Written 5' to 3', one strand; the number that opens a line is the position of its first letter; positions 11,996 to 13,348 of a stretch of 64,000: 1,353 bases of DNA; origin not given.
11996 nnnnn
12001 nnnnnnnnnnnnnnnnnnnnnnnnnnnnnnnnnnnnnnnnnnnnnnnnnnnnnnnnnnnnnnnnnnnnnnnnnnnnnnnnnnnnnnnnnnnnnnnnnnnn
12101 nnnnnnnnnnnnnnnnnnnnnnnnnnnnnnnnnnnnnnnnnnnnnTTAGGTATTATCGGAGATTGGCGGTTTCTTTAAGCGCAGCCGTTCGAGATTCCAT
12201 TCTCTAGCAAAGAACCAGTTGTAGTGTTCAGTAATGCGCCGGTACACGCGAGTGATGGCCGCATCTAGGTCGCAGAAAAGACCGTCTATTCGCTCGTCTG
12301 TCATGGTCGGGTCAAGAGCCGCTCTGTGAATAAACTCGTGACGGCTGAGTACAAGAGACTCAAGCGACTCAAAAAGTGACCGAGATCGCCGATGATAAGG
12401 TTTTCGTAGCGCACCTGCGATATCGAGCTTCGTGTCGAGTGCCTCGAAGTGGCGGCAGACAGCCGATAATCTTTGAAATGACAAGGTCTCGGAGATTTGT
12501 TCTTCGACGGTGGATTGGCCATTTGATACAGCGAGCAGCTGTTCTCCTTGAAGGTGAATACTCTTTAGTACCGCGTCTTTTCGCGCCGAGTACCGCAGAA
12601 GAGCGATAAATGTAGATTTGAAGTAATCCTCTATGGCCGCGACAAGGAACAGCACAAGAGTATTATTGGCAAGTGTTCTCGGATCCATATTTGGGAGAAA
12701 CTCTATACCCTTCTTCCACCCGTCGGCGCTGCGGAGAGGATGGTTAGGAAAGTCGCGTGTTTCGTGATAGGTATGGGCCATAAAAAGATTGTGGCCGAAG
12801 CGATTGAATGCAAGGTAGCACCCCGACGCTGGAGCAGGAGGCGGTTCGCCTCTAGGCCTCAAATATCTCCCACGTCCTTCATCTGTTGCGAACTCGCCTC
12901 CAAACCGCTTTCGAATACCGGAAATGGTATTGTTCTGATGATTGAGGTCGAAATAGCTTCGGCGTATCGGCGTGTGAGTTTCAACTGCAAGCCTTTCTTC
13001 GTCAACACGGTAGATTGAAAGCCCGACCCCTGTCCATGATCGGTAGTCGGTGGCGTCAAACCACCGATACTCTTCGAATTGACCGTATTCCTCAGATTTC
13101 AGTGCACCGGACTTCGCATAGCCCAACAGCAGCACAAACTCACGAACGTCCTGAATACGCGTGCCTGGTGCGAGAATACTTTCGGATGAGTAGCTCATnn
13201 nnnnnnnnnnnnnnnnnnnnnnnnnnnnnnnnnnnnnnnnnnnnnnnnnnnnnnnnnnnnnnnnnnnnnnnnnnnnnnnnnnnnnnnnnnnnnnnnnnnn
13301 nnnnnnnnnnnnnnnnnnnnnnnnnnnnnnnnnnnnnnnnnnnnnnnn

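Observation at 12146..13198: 1.2-kb low-GC single-gene island between porB and cofC encoding a 350-aa protein with an HEPN-like Rx4H motif: candidate standalone defense/abortive-infection gene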

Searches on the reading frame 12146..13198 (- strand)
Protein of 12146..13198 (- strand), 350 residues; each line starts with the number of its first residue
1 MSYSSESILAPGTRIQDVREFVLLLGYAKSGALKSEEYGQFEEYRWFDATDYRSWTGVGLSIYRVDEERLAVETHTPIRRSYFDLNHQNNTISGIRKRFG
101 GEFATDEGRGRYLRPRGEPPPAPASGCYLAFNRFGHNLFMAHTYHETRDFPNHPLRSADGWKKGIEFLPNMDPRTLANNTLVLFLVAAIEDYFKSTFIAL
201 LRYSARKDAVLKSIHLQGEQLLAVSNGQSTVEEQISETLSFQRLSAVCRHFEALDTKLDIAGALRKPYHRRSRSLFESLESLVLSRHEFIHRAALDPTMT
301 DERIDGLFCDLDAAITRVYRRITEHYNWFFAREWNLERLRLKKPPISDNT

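Call 3: search_protein_families(library=pfam, proteins=[window:12146-13198:-], max_evalue=10)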
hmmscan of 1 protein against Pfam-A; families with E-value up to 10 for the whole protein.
window:12146-13198:- (350 aa): 1 family
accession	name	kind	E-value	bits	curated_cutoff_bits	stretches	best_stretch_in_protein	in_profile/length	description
PF18735.6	HEPN_RiboL-PSP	-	0.006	16.9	28.4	1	176-297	29-166/191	RiboL-PSP-HEPN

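Call 4: search_protein_families(library=padloc, proteins=[window:12146-13198:-], max_evalue=10)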
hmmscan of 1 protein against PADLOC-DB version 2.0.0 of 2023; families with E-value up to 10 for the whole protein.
window:12146-13198:- (350 aa): 0 families

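Call 5: search_protein_families(library=ncbifam, proteins=[window:12146-13198:-], max_evalue=10)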
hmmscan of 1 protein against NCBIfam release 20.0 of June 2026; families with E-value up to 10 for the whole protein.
window:12146-13198:- (350 aa): 0 families

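Call 6: search_protein_families(library=phrogs, proteins=[window:12146-13198:-], max_evalue=10)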
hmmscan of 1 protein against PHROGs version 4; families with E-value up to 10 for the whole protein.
window:12146-13198:- (350 aa): 0 families

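Call 7: find_homologous_proteins(query=window:12146-13198:-, max_evalue=0.001)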
Query window:12146-13198:- (350 aa): 128 proteins with E <= 0.001 among 7637 candidates; the best 120 are listed.
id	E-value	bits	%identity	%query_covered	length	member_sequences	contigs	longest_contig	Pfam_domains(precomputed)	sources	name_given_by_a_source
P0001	3.1e-237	804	100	100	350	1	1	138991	-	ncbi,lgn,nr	ncbi:MAG: hypothetical protein Q7T26_05850 [Dehalococcoidia bacterium]|nr:hypothetical protein [Deha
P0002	1.7e-179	614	79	100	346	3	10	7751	-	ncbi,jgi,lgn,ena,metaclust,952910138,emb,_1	jgi:hypothetical protein|metaclust:\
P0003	3.7e-172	590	76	99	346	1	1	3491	-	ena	-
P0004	2.5e-168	578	76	98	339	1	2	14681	-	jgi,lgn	jgi:hypothetical protein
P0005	3.2e-167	574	75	99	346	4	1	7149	-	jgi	jgi:hypothetical protein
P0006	7.0e-164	563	74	99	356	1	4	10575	-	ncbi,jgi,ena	-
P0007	1.1e-156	539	71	98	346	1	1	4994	-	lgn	-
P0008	2.5e-152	525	69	98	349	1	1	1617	-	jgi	-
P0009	2.8e-149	515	70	96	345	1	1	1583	-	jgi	jgi:hypothetical protein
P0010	6.4e-146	504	68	96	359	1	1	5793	-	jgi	jgi:hypothetical protein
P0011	3.6e-144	498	70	91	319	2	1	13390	-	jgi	jgi:hypothetical protein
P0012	4.8e-139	481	62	98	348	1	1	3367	-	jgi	jgi:hypothetical protein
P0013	3.6e-135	468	77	80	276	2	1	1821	-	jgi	jgi:hypothetical protein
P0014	1.3e-132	460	63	97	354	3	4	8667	-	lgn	-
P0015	1.9e-132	460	60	99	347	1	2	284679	-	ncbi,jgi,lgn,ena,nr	ncbi:MAG TPA: hypothetical protein VN310_15455 [Candidatus Dormibacteraeota bacterium]|jgi:hypotheti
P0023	7.7e-124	431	58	99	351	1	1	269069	-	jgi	jgi:hypothetical protein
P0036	1.0e-115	405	55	98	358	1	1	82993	-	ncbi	-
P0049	7.8e-106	372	53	98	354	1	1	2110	PF18735.7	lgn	-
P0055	2.6e-103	364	51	96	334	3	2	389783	-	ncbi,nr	ncbi:MAG: hypothetical protein HYR72_24175 [Deltaproteobacteria bacterium]|nr:hypothetical protein [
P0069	8.3e-96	339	49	95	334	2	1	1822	PF18735.7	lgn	-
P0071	1.2e-91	325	49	90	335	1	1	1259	PF18735.7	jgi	jgi:hypothetical protein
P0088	4.9e-82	294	44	94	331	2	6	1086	PF18735.7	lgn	-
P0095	1.4e-73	266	41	95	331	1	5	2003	PF18735.7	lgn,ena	-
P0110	6.9e-66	241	41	94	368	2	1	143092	-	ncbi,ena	-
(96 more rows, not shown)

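Call 11: search_protein_families(library=pfam, alignment_id=A1, max_evalue=0.1)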
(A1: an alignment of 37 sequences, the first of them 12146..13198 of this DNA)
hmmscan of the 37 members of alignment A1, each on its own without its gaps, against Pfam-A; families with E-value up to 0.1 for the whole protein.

A. member 1, window:12146-13198:- (350 aa): 1 family
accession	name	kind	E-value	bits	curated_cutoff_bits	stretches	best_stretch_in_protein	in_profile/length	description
PF18735.6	HEPN_RiboL-PSP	-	0.006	16.9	28.4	1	176-297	29-166/191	RiboL-PSP-HEPN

B. families by the number of members that match (of 37 scanned): 12 families
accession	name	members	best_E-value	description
PF18735.6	HEPN_RiboL-PSP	29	2.1e-06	RiboL-PSP-HEPN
PF18811.7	DPPIV_rep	8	0.0095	Dipeptidyl peptidase IV (DPP IV) low complexity region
PF22063.2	Pdc1_Ge1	1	0.0058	Pdc1 Ge1 domain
PF01609.27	DDE_Tnp_1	1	0.0059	Transposase DDE domain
PF04552.19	Sigma54_DBD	1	0.016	Sigma-54, DNA binding domain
PF12358.13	DUF3644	1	0.026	Domain of unknown function (DUF3644)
PF08700.17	VPS51_Exo84_N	1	0.034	Vps51/EXO84/COG1 N-terminal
PF19191.5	HEF_HK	1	0.063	HEF_HK domain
PF13988.11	DUF4225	1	0.069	Protein of unknown function (DUF4225)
PF13085.11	Fer2_3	1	0.076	2Fe-2S iron-sulfur cluster binding domain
PF04574.18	DUF592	1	0.079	Protein of unknown function (DUF592)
PF25053.1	DUF7791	1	0.092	Domain of unknown function (DUF7791)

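Call 12: search_solved_structures(query=A1, max_evalue=10, show_alignments=2)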
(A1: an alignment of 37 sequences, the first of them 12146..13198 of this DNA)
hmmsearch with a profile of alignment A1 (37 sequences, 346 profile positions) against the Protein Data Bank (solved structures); distinct sequences matched with E-value up to 10: 4.
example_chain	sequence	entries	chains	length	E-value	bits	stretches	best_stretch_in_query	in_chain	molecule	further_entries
7ac0_AAA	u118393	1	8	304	0.12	14.4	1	9-51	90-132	Soluble epoxide hydrolase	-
3vjf_A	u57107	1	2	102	0.39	12.7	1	255-323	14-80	WA20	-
1o1z_A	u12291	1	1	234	0.64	12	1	56-105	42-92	glycerophosphodiester phosphodiesterase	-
6m6w_B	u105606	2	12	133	3.3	9.6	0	269-312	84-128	Toxin-antitoxin system toxin HepN family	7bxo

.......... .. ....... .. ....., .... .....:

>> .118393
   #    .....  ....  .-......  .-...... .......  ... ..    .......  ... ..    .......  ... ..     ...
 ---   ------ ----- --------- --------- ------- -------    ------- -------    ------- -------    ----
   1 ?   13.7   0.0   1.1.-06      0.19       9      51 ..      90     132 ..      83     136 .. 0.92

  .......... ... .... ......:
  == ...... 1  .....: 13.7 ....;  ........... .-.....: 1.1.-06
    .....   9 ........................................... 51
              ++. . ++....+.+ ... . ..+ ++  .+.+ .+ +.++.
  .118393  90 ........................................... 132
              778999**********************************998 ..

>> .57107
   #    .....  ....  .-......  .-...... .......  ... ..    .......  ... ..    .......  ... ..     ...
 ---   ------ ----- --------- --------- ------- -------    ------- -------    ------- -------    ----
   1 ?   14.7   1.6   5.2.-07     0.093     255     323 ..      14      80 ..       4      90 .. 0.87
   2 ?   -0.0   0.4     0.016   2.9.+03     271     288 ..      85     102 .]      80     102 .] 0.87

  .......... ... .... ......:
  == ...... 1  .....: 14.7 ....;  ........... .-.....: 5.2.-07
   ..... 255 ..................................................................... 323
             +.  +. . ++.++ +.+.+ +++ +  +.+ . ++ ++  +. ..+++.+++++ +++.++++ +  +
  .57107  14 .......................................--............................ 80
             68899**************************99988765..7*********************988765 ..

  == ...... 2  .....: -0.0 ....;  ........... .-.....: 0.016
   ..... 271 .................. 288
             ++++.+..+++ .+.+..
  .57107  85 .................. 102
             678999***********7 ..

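Call 13: find_encoding_contigs(protein=P0015, flank=6000, max_places=2)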
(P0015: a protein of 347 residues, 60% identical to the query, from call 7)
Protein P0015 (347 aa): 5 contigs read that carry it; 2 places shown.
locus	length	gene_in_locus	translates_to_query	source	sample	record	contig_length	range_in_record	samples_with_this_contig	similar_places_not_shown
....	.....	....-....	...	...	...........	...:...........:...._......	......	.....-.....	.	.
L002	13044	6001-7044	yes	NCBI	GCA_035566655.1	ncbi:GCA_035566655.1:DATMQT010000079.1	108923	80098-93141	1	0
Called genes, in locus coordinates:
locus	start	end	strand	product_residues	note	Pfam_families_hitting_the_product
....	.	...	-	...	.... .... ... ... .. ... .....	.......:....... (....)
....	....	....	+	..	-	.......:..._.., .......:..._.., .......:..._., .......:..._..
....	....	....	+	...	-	-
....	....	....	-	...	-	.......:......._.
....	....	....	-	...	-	-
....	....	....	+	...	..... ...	-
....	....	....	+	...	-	-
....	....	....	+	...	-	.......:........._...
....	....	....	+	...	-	-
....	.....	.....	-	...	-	-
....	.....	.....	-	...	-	-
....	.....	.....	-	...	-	-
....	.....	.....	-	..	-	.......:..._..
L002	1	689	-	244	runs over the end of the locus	PF10754:DUF2569 (weak)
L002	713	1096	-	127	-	-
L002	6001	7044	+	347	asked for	-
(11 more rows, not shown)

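Call 14: find_encoding_contigs(protein=P0023, flank=6000, max_places=2)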
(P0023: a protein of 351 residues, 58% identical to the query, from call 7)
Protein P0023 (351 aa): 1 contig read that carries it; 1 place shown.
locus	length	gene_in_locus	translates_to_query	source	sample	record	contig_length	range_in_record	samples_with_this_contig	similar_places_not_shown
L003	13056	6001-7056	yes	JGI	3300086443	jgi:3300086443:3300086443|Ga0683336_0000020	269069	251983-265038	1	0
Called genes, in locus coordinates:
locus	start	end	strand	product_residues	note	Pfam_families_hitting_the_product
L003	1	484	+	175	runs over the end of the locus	-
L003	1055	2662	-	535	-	PF07728:AAA_5 (weak), PF00004:AAA (weak), PF07724:AAA_2, PF00004:AAA (weak)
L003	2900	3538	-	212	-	PF00227:Proteasome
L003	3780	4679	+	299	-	PF12543:DUF3738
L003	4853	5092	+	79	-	-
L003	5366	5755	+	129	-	PF20337:DUF6632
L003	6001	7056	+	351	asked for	-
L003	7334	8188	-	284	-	PF17848:Zn_ribbon_ACC, PF01039:Carboxyl_trans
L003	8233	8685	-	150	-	PF02590:SPOUT_MTase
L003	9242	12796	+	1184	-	PF13620:CarboxypepD_reg, PF25183:OMP_b-brl_4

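Call 15: find_encoding_contigs(protein=P0055, flank=6000, max_places=2)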
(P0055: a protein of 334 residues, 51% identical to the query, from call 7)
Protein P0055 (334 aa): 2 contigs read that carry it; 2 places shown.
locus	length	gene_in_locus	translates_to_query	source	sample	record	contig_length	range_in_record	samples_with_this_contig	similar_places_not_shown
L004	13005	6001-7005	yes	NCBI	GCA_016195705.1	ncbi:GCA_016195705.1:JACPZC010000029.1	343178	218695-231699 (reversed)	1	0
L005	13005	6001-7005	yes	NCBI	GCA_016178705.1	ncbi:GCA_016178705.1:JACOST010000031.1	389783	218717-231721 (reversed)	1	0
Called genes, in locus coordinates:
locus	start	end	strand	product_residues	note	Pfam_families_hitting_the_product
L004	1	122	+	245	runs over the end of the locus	PF00190:Cupin_1 (weak), PF07883:Cupin_2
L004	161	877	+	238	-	PF00117:GATase (weak)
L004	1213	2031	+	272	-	PF01738:DLH (weak)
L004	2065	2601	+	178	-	PF00583:Acetyltransf_1, PF13673:Acetyltransf_10, PF13508:Acetyltransf_7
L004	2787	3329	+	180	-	PF00857:Isochorismatase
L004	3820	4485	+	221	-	PF01738:DLH, PF12740:PETase (weak), PF12146:Hydrolase_4 (faint), PF08840:BAAT_C (faint)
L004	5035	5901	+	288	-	PF01582:TIR, PF13676:TIR_2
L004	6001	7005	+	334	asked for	-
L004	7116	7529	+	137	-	PF00903:Glyoxalase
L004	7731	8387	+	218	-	PF01323:DSBA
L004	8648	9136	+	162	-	-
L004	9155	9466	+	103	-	-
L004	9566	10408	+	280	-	PF14026:SCO4226-like, PF00211:Guanylate_cyc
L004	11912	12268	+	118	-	-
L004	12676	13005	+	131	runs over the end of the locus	PF06993:DUF1304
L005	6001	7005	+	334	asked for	-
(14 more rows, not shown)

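Call 17: predict_structure(alignment_id=A1)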
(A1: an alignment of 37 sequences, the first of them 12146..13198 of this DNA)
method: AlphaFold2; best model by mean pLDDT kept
length: 350 residues; sequences in the alignment: 37
mean_pLDDT: 89.8   pTM: 0.85
mean pLDDT of the five models: 89.8, 89.7, 88.9, 88.2, 87.9
residues with pLDDT >= 90: 272; 70-90: 46; 50-70: 23; < 50: 9
segments of 3 or more residues with pLDDT < 50: 342-350
pLDDT, mean of each block of 10 residues (from residue 1): 91 97 96 88 94 93 94 88 95 97 95 92 96 96 91 62 58 89 96 98 94 92 93 94 95 95 90 92 93 90 93 97 96 76 47
secondary structure, 60 per line:
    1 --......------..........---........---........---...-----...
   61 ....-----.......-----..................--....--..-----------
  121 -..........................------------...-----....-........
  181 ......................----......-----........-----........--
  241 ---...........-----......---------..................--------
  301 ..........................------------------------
elements in order: E3-8 H15-24 E28-35 E39-46 E58-64 E70-76 H82-99 E102-105 H122-147 H168-171 H173-202 H207-212 H218-225 H231-238 H244-254 H260-265 H275-292 H301-326

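Call 19: find_encoding_contigs(protein=P0036, flank=6000, max_places=2)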
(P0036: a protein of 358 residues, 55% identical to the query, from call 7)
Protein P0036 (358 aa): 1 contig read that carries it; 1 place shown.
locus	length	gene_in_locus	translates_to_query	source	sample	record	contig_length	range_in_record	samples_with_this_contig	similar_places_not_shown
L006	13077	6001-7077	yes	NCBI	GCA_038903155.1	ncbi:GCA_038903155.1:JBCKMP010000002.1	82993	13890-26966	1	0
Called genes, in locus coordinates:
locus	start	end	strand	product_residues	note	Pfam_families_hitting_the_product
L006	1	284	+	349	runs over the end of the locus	PF03401:TctC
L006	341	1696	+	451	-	PF02417:Chromate_transp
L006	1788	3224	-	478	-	PF01435:Peptidase_M48, PF13428:TPR_14 (faint), PF13432:TPR_16 (weak), PF14559:TPR_19 (weak)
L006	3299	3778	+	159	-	PF01967:MoaC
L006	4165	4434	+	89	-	PF04014:MazE_antitoxin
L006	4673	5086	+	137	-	-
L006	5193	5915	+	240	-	PF13676:TIR_2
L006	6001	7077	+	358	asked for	-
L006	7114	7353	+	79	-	PF22677:Ble-like_N (faint)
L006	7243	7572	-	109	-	PF03704:BTAD, PF00515:TPR_1 (faint), PF07719:TPR_2 (faint), PF13181:TPR_8 (faint), PF13428:TPR_14 (faint), PF13432:TPR_16, PF14559:TPR_19 (weak)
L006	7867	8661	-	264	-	PF00106:adh_short, PF01370:Epimerase, PF08659:KR, PF13561:adh_short_C2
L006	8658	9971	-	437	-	PF00815:Histidinol_dh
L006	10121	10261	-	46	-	-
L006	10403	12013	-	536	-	PF00501:AMP-binding, PF13193:AMP-binding_C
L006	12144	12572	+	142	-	PF08450:SGL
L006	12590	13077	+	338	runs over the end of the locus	PF01636:APH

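Call 20: find_encoding_contigs(protein=P0110, flank=6000, max_places=2)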
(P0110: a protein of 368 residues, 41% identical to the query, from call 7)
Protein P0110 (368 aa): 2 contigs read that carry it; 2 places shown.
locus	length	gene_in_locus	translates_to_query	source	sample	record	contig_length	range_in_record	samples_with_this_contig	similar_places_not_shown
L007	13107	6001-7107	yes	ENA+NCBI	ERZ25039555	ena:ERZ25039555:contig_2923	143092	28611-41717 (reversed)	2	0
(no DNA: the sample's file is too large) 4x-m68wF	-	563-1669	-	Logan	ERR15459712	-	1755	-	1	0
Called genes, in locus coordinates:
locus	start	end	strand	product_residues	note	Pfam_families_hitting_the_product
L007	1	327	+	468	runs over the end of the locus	-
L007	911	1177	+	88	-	-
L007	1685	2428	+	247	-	-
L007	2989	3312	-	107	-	PF04471:Mrr_cat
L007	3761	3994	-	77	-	-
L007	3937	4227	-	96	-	-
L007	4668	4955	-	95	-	PF11455:MazE-like (weak)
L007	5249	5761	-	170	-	PF00857:Isochorismatase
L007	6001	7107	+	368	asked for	-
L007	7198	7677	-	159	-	PF01850:PIN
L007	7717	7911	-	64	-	PF02604:PhdYeFM_antitox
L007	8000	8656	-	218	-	PF00625:Guanylate_kin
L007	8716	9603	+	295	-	PF00106:adh_short, PF01370:Epimerase (weak), PF08659:KR, PF13561:adh_short_C2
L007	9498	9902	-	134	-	PF02618:YceG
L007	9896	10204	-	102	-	PF02618:YceG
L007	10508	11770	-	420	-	PF00109:ketoacyl-synt, PF00108:Thiolase_N (faint), PF02801:Ketoacyl-synt_C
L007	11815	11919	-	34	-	-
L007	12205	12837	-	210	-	PF08659:KR, PF13561:adh_short_C2, PF00106:adh_short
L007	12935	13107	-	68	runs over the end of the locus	-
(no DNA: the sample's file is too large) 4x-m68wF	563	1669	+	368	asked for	-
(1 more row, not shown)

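Call 21: find_related_loci(query=A1, collection=genome_contigs, flank=5000)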
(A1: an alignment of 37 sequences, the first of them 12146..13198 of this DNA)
Query A1 (350 aa) in genome_contigs; peptide patterns used: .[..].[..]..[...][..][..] (x = any residue, [..] = any of these).
49 stretches matched a pattern; 14 encode a relative of the query (tblastn E <= 1e-3); 14 distinct loci.
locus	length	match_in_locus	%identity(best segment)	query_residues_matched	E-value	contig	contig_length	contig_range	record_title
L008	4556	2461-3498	78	1-350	0e+0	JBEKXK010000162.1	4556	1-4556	MAG: Syntrophales bacterium isolate SPRUCE 64 SPRUCE_64_162, whole genome shotgun sequence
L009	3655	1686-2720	79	1-349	0e+0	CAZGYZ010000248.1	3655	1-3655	MAG TPA_asm: uncultured Nitrospira sp. isolate ERP119705_co19_318 genome assembly, contig: NODE_44865_length_3655_cov_13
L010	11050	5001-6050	60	1-350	6e-137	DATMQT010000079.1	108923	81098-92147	MAG TPA_asm: Candidatus Dormiibacterota bacterium isolate SMAG_U12936 k141_4113278, whole genome shotgun sequence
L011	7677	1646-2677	58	1-348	2e-132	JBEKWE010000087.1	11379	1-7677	MAG: Acidobacteriaceae bacterium isolate SPRUCE 620 SPRUCE_620_87, whole genome shotgun sequence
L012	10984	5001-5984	43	1-334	8e-95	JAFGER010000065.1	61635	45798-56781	MAG: Chlorobiaceae bacterium isolate Zod_Metabat.1248 k87_8185568, whole genome shotgun sequence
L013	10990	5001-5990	45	1-334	2e-91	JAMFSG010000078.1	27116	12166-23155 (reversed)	MAG: Verrucomicrobia bacterium isolate NGEE_A_bin31 k127_399856, whole genome shotgun sequence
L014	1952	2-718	55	100-343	8e-88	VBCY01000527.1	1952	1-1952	MAG: Betaproteobacteria bacterium isolate BP_29 14_0903_13_30cm_scaffold_8303990, whole genome shotgun sequence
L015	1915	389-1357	42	1-328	3e-83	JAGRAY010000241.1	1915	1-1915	MAG: Bdellovibrionales bacterium isolate HKST-UBA30 NODE_241_length_1915_cov_2.909140, whole genome shotgun sequence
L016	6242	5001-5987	40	1-330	2e-71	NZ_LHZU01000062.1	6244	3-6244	Acetobacter senegalensis strain LMG 23690 LMG23690_82, whole genome shotgun sequence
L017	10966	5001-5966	42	1-327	2e-76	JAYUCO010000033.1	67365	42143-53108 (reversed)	MAG: Pyrinomonadaceae bacterium isolate GFS_6983 GFS_6983_32, whole genome shotgun sequence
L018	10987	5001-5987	40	1-330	5e-68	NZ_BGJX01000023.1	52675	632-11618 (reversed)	Methylosinus sp. Ce-a6 Cea6_023, whole genome shotgun sequence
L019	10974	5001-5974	41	1-328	4e-55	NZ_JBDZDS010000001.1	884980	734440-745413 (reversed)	Mesorhizobium sp. KR1-2 contig1, whole genome shotgun sequence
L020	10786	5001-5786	30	1-273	2e-37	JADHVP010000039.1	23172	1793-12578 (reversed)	MAG: Ignavibacteria bacterium isolate BS750m-G4 BS-750m-C3109, whole genome shotgun sequence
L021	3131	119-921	37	20-330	3e-42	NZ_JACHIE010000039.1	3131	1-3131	Acetobacter lovaniensis strain DSM 4491 Ga0415276_39, whole genome shotgun sequence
